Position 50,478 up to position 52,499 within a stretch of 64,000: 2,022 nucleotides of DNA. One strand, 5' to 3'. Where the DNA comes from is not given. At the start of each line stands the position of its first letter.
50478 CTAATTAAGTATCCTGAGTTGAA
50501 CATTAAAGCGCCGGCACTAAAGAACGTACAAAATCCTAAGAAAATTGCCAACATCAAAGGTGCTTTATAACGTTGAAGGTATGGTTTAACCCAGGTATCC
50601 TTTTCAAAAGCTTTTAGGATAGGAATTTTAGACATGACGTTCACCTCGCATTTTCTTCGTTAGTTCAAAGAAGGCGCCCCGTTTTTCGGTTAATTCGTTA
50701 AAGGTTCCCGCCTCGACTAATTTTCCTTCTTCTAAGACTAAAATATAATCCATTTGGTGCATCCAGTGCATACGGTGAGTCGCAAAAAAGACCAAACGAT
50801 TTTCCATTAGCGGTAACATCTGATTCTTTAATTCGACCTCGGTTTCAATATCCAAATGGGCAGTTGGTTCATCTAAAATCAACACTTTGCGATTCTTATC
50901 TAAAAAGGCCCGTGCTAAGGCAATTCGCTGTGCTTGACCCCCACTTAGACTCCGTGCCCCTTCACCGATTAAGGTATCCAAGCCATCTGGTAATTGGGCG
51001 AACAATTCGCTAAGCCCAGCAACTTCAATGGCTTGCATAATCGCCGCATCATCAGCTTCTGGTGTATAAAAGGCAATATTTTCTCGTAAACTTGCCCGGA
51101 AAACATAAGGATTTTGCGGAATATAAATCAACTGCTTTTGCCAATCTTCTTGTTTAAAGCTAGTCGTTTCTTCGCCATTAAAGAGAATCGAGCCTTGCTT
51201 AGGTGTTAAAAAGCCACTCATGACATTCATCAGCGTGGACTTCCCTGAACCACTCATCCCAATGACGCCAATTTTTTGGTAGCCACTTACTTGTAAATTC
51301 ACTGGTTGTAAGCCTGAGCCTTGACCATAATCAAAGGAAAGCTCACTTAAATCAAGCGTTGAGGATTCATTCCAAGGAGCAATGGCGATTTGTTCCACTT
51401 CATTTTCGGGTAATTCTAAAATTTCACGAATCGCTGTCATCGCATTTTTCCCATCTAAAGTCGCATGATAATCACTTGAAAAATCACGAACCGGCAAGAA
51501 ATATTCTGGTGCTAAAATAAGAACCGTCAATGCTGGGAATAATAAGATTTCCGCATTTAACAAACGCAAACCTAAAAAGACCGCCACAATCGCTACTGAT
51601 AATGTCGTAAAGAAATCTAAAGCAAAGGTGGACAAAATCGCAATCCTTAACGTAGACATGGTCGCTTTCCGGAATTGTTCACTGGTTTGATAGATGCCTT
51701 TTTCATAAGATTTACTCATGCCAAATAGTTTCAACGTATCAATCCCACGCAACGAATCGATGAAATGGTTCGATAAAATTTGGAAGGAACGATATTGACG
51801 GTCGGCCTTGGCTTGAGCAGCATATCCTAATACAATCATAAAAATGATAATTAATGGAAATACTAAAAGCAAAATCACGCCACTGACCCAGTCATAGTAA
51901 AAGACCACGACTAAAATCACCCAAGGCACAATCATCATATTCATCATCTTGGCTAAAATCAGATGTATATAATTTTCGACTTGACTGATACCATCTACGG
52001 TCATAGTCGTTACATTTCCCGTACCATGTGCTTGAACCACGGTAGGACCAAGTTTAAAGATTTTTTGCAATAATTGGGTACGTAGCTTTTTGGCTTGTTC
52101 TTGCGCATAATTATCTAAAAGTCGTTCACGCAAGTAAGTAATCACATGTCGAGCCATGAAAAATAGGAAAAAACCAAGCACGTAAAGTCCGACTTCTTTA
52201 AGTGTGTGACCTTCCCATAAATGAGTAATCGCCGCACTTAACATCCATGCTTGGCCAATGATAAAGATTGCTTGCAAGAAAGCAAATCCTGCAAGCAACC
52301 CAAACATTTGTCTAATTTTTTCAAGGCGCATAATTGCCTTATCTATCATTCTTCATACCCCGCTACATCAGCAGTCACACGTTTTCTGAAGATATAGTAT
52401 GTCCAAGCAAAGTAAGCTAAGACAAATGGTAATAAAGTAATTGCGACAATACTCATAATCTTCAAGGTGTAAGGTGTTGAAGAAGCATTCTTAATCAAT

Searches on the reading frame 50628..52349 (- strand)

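Call 9: search_protein_families(library=pfam, proteins=[window:50628-52349:-])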
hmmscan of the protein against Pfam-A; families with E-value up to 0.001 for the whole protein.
window:50628-52349:- (573 aa): 3 families
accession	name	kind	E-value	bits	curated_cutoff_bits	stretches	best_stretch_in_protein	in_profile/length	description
PF00005.33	ABC_tran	-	1.6e-29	103.7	25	1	347-497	1-137/137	ABC transporter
PF00664.28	ABC_membrane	-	7.7e-29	101.6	28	1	21-277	6-263/274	ABC transporter transmembrane region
PF13555.12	AAA_29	-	4.5e-05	23.6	27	1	348-391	15-55/61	P-loop containing region of AAA domain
